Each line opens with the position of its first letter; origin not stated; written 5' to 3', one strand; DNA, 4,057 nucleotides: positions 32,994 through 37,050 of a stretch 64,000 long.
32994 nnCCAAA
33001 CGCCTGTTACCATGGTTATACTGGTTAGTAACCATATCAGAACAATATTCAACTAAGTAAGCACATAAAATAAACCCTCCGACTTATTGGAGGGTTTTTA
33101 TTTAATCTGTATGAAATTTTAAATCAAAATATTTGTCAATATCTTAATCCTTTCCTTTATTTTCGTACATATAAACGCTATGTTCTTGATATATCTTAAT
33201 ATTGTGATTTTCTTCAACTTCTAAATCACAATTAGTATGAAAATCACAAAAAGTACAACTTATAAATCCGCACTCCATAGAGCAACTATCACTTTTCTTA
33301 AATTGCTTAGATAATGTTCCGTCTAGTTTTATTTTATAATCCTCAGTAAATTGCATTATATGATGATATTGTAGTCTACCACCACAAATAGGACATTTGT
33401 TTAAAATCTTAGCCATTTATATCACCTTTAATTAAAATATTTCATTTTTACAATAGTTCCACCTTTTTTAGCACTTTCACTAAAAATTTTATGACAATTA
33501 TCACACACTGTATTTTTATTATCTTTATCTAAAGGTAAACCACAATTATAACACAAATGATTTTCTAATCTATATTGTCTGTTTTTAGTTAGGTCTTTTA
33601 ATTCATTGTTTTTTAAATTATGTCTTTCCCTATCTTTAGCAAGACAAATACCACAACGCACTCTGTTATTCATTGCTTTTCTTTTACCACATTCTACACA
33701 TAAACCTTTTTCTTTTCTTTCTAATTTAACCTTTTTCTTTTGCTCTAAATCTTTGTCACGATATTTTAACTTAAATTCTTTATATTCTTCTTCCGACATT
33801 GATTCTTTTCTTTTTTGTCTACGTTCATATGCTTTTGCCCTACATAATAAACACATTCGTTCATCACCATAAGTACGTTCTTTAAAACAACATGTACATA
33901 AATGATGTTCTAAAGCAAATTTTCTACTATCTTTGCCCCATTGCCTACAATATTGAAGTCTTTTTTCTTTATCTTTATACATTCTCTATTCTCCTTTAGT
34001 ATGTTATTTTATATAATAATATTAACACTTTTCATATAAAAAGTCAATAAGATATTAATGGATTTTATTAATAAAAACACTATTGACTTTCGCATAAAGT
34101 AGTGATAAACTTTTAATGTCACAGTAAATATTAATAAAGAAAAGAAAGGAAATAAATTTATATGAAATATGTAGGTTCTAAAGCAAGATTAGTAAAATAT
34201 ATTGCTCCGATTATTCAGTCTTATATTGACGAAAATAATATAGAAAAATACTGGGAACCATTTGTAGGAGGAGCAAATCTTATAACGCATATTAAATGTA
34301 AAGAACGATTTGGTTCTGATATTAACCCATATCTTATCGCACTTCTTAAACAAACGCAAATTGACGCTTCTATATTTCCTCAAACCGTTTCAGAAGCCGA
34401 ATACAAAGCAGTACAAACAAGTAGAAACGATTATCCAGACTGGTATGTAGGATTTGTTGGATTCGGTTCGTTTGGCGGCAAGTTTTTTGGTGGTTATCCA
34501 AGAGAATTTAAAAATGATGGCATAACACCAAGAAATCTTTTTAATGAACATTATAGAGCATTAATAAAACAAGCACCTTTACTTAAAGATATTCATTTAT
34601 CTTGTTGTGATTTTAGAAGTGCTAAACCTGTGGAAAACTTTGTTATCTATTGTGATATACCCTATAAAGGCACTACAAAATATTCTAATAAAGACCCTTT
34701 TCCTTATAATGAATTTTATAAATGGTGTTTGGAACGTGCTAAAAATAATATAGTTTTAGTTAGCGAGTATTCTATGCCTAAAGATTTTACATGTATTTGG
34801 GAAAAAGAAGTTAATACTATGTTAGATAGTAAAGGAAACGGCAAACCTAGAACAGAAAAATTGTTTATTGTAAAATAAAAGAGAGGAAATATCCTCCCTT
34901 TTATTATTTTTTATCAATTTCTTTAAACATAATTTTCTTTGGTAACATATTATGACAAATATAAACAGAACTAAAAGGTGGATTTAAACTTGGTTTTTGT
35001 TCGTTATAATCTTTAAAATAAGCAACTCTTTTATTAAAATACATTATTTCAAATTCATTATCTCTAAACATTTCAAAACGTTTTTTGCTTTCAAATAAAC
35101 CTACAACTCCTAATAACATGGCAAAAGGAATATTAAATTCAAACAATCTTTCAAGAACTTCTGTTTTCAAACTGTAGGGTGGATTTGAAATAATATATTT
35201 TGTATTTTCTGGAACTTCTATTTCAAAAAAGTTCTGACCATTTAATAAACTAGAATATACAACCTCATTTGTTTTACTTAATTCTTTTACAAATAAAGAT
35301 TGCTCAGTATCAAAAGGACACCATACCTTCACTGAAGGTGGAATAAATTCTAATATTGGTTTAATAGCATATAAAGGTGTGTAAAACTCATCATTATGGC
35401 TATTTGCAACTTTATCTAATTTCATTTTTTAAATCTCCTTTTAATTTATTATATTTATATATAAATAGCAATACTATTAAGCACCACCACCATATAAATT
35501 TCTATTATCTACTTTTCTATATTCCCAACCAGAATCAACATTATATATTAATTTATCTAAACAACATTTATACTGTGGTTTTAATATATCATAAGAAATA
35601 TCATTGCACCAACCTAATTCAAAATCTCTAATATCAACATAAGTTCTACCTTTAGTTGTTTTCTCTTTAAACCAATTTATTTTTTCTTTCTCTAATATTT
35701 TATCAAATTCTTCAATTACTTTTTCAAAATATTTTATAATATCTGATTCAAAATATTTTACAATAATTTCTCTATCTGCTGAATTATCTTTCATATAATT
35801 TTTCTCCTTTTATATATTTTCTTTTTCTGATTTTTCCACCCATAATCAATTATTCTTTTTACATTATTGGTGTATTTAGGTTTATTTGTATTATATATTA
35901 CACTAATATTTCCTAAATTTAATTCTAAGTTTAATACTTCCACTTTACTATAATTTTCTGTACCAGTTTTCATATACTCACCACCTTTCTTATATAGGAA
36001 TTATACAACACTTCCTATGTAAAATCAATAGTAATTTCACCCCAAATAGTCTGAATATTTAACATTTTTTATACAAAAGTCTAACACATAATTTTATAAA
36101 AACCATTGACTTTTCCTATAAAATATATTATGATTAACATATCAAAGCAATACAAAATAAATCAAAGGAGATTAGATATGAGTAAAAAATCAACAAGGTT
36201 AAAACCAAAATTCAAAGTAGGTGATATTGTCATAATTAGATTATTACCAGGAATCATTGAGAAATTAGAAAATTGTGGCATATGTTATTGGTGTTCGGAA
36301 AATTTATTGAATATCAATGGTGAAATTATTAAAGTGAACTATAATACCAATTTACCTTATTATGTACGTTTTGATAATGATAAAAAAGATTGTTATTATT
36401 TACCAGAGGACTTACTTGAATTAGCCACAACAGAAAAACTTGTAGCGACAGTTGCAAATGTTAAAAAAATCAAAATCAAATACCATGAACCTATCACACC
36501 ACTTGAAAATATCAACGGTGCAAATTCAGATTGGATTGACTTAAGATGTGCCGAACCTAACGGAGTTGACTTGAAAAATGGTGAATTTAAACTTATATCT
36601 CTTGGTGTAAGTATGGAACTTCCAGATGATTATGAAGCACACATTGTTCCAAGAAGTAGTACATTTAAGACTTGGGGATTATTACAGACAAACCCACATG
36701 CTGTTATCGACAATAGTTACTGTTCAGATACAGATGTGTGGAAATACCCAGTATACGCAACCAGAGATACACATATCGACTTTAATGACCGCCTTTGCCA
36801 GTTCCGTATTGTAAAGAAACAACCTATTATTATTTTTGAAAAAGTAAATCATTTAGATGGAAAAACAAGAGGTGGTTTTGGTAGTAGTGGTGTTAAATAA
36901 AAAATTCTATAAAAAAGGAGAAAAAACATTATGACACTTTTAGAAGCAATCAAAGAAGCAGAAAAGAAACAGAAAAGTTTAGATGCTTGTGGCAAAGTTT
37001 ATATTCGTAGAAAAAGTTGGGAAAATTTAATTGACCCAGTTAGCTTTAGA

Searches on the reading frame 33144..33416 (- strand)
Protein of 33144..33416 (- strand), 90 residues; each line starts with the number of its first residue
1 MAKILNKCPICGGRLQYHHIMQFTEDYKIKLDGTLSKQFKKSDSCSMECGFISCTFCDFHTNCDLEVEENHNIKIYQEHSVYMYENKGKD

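Call 90: search_protein_families(library=pfam, proteins=[window:33144-33416:-], max_evalue=0.01)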
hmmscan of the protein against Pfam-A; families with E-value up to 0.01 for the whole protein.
window:33144-33416:- (90 aa): 1 family
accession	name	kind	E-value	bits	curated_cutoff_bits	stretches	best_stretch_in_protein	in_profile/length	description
PF04423.19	Rad50_zn_hook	-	0.0052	17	24.3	1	6-32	20-46/52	Rad50 zinc hook motif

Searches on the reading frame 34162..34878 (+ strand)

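Call 90: search_protein_families(library=pfam, proteins=[window:34162-34878:+], max_evalue=0.01)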
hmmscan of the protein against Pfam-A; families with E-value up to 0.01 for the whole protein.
window:34162-34878:+ (238 aa): 1 family
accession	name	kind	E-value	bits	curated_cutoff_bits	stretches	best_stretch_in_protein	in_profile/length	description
PF02086.21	MethyltransfD12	-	1.2e-11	45.3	22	1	3-72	1-66/253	D12 class N6 adenine-specific DNA methyltransferase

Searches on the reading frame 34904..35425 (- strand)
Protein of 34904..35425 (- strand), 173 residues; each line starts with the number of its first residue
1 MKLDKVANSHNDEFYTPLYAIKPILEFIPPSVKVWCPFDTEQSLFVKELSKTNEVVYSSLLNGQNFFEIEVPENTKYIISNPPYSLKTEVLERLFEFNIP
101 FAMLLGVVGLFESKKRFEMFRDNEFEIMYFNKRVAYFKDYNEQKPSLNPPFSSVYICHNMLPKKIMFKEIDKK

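Call 90: search_protein_families(library=pfam, proteins=[window:34904-35425:-], max_evalue=0.01)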
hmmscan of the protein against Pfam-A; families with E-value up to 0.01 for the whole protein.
window:34904-35425:- (173 aa): 1 family
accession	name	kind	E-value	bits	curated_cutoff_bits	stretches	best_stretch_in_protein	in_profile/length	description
PF13651.11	EcoRI_methylase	-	0.00023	21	26.4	0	69-141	133-205/345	Adenine-specific methyltransferase EcoRI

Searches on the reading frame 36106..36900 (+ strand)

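Call 90: search_protein_families(library=pfam, proteins=[window:36106-36900:+], max_evalue=0.01)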
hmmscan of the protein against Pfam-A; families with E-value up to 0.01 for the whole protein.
window:36106-36900:+ (264 aa): 1 family
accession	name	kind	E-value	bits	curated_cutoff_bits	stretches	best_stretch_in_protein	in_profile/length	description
PF00692.24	dUTPase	-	7.3e-06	26.2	22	1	155-262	25-129/129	dUTPase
